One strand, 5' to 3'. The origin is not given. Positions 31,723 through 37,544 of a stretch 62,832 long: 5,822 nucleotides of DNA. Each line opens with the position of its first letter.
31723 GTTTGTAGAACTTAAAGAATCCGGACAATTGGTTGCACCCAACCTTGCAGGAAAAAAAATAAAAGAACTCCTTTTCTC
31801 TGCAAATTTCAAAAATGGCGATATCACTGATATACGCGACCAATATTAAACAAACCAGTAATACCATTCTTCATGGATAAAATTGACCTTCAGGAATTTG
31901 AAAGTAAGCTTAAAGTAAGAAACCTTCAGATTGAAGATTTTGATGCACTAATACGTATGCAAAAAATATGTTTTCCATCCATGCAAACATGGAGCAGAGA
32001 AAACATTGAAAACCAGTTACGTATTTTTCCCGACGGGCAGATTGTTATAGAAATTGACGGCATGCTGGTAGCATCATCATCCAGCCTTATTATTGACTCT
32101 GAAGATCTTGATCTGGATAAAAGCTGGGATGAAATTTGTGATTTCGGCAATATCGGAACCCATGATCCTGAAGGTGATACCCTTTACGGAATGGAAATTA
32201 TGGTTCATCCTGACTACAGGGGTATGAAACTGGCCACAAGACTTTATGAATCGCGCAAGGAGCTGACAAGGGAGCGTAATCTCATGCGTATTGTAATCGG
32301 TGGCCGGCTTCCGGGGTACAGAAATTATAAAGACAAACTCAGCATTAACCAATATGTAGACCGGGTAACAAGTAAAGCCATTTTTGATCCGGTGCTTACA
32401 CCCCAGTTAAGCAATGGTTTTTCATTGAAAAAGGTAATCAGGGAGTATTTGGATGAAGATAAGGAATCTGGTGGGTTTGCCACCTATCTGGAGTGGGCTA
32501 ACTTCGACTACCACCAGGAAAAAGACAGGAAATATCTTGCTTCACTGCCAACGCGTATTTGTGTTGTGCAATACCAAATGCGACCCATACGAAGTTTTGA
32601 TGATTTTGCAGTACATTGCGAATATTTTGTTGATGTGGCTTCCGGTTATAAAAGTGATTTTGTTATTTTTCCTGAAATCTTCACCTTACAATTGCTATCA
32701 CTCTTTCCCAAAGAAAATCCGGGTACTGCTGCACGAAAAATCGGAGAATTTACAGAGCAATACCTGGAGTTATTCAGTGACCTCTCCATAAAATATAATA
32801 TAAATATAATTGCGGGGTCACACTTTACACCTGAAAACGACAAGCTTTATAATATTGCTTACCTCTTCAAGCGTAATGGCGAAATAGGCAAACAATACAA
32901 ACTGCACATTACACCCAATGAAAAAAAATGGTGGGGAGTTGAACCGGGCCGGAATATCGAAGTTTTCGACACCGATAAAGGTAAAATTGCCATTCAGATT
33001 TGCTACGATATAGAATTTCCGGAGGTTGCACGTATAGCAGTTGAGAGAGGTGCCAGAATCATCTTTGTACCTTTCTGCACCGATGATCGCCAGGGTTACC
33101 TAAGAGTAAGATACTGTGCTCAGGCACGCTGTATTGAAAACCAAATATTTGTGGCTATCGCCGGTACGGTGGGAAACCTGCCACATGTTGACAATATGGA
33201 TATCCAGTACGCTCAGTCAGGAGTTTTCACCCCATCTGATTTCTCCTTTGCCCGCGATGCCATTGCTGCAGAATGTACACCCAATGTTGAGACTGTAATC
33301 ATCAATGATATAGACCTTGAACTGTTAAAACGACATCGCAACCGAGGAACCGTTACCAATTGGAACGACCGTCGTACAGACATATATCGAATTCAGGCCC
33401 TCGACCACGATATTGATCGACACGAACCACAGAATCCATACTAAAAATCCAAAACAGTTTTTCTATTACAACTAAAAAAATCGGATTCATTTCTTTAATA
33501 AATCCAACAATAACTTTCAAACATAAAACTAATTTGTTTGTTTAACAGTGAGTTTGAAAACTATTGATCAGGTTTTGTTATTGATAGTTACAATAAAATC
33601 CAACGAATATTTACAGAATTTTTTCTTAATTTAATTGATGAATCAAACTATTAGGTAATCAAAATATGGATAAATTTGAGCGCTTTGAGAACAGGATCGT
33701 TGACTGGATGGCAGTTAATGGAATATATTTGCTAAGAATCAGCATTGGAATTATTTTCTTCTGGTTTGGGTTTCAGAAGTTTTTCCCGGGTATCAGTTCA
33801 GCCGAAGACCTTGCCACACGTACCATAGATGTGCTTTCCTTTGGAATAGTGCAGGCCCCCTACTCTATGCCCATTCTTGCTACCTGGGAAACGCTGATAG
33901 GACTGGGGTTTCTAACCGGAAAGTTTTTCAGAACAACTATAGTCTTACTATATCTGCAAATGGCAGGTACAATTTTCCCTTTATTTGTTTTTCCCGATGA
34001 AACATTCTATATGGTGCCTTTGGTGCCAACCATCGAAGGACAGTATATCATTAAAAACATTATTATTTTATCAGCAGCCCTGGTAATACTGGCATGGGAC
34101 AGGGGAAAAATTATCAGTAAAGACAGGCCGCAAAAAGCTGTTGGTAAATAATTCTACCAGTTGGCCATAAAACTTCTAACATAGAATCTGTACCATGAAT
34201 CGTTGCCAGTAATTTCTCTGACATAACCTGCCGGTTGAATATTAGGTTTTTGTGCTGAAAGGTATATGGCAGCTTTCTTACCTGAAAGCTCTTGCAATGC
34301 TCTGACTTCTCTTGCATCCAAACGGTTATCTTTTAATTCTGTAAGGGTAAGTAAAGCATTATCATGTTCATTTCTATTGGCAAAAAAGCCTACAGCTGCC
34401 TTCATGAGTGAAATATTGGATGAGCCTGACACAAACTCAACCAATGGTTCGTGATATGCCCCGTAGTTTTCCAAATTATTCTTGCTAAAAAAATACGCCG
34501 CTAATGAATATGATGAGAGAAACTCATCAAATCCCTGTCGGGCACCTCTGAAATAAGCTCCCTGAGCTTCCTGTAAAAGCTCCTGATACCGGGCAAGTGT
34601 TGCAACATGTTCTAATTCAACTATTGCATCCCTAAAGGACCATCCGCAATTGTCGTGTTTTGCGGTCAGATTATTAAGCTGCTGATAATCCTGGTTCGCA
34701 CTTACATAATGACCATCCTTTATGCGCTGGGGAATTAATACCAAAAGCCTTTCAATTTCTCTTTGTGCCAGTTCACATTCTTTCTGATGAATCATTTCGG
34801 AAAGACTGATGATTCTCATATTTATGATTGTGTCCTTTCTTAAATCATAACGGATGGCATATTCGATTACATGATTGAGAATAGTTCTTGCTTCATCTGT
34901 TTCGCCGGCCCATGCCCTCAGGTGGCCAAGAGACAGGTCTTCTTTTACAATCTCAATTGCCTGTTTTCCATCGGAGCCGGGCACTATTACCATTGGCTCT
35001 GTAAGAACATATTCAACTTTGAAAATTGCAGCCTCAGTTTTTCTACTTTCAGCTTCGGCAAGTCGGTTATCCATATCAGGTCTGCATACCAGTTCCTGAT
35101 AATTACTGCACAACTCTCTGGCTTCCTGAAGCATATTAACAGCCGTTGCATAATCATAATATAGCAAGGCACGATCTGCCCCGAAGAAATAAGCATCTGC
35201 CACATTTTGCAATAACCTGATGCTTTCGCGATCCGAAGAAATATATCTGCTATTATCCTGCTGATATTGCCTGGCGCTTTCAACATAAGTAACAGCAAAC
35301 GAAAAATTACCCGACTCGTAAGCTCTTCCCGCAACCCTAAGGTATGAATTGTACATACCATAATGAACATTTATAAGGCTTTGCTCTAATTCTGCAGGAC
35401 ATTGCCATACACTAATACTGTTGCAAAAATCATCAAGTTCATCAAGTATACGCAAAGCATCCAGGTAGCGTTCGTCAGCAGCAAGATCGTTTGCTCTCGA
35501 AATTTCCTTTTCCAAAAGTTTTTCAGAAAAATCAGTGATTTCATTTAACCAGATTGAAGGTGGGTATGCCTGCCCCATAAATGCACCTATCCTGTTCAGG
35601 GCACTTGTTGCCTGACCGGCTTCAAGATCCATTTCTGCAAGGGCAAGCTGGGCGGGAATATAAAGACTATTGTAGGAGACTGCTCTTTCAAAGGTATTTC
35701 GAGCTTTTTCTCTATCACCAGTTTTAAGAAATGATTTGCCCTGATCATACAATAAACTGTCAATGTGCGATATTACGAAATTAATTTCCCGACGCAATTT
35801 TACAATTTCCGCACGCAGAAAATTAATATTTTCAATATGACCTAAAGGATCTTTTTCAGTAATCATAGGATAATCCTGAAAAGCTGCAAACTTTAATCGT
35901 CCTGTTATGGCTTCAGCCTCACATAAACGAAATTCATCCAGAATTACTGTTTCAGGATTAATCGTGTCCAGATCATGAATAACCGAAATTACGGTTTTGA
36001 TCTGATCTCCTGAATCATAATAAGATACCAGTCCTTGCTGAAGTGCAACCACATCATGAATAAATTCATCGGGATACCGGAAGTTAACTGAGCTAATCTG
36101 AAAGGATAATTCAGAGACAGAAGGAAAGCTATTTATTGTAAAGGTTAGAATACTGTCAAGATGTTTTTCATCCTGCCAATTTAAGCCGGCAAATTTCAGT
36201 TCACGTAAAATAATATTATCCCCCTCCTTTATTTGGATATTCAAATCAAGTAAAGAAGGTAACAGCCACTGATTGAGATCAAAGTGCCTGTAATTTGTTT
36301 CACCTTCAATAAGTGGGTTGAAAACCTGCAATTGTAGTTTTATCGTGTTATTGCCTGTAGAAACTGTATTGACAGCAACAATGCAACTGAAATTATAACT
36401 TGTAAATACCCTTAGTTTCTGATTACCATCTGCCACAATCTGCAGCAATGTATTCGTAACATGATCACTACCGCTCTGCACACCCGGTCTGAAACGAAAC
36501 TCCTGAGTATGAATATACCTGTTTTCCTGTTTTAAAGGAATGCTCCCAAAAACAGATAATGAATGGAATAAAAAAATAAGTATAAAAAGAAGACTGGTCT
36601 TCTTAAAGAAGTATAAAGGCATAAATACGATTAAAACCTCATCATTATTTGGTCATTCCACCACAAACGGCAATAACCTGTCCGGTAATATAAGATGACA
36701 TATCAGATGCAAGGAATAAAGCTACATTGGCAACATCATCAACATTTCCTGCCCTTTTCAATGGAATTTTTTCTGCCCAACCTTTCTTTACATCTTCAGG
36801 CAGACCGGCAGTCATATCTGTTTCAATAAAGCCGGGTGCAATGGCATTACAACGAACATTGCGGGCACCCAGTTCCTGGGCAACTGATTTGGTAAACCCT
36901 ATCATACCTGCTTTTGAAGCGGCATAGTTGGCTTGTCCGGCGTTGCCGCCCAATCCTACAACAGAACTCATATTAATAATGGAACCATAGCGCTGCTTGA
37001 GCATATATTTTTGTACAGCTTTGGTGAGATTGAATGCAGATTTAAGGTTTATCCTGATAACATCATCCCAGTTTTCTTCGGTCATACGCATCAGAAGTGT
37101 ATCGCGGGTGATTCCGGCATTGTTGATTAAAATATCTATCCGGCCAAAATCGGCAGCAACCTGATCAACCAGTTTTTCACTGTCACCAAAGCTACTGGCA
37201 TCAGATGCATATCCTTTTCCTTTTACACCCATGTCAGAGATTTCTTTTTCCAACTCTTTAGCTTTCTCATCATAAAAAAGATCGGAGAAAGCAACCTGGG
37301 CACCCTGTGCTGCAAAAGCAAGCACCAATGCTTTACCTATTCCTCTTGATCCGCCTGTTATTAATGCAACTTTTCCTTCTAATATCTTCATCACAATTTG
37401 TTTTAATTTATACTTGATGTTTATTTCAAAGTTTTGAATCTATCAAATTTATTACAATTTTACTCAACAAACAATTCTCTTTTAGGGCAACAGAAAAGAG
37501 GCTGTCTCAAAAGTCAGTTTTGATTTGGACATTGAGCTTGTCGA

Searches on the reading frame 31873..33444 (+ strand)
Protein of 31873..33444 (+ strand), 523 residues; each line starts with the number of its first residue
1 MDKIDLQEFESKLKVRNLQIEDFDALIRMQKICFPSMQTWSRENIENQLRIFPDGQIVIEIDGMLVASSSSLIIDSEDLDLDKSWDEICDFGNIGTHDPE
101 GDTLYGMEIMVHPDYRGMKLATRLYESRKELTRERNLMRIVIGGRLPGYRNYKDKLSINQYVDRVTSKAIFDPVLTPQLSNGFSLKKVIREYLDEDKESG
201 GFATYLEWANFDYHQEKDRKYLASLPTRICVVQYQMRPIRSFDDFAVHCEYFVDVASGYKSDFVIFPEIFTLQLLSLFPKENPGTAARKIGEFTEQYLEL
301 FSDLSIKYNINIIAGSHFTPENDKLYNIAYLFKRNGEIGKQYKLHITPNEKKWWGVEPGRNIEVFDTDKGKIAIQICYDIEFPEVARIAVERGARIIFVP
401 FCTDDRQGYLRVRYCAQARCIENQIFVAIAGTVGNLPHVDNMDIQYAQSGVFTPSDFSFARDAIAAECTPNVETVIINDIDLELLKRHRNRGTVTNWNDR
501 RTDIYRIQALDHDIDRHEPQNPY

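Call 4: search_protein_families(library=pfam, proteins=[window:31873-33444:+], max_evalue=0.01)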
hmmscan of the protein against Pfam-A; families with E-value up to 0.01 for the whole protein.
window:31873-33444:+ (523 aa): 3 families
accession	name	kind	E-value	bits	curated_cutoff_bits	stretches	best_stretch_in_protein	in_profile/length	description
PF00795.27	CN_hydrolase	-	3e-32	112.4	23.2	1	231-487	4-253/256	Carbon-nitrogen hydrolase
PF00583.31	Acetyltransf_1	-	1.2e-05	25.9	20.7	1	30-141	8-97/116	Acetyltransferase (GNAT) family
PF13508.13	Acetyltransf_7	-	0.00068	20.4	27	1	86-128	12-53/84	Acetyltransferase (GNAT) domain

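Call 19: search_protein_families(library=ncbifam, proteins=[window:31873-33444:+], max_evalue=0.001)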
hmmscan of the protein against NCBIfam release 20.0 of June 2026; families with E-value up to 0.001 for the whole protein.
window:31873-33444:+ (523 aa): 9 families
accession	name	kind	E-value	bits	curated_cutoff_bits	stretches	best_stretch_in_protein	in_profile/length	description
NF040852.1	nitrile_Arch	equivalog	3.1e-18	65.8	500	1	234-505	6-260/262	nitrilase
TIGR03381.1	agmatine_aguB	equivalog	2.8e-16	59.7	410.25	1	233-506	5-277/279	N-carbamoylputrescine amidase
TIGR00546.1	lnt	equivalog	1.6e-11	44.1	132.9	1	357-434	303-384/395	apolipoprotein N-acyltransferase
NF043013.1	DeGluthAmidYersProt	equivalog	1.1e-10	41.2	500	1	303-435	71-215/278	deaminated glutathione amidase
NF033621.1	de_GSH_amidase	exception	1.5e-10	40.9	355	1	240-435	11-205/260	deaminated glutathione amidase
NF009802.0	PRK13286.1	equivalog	1.2e-09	37.6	427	1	229-434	15-222/345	aliphatic amidase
NF009803.0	PRK13287.1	equivalog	5.7e-07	28.6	406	1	229-397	16-185/333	formamidase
NF010588.0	PRK13981.1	equivalog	1.2e-06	27.2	479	1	255-434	32-208/546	NAD+ synthase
NF007757.0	PRK10438.1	equivalog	5.7e-06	25.7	249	1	295-499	60-249/256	amidohydrolase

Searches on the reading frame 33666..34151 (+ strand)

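Call 4: search_protein_families(library=pfam, proteins=[window:33666-34151:+], max_evalue=0.01)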
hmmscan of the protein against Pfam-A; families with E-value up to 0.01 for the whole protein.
window:33666-34151:+ (161 aa): 2 families
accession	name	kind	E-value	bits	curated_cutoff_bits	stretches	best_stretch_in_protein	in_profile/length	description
PF07681.17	DoxX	-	1.6e-06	29.1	23.6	1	20-104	2-81/85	DoxX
PF04224.18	DUF417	-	7e-06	26.2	27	1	11-41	6-36/175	Protein of unknown function, DUF417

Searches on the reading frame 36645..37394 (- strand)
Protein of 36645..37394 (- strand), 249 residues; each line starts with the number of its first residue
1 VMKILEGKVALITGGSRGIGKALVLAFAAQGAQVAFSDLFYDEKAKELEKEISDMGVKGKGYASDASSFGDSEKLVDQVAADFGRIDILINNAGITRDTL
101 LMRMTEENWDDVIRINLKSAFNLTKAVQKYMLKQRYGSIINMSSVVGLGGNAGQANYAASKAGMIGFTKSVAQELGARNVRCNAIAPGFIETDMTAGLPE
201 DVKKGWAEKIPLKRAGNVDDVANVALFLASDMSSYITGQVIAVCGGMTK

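Call 60: search_protein_families(library=pfam, proteins=[window:36645-37394:-], max_evalue=0.00001)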
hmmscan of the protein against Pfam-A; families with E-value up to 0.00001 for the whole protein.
window:36645-37394:- (249 aa): 3 families
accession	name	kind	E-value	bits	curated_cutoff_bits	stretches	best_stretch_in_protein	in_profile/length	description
PF13561.12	adh_short_C2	-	7.7e-71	238.8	27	1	17-248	6-236/236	Enoyl-(Acyl carrier protein) reductase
PF00106.31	adh_short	-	2e-60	204.1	26.6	1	8-201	1-193/195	short chain dehydrogenase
PF08659.16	KR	-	3.7e-21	76.3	22.6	1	10-170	3-162/180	KR domain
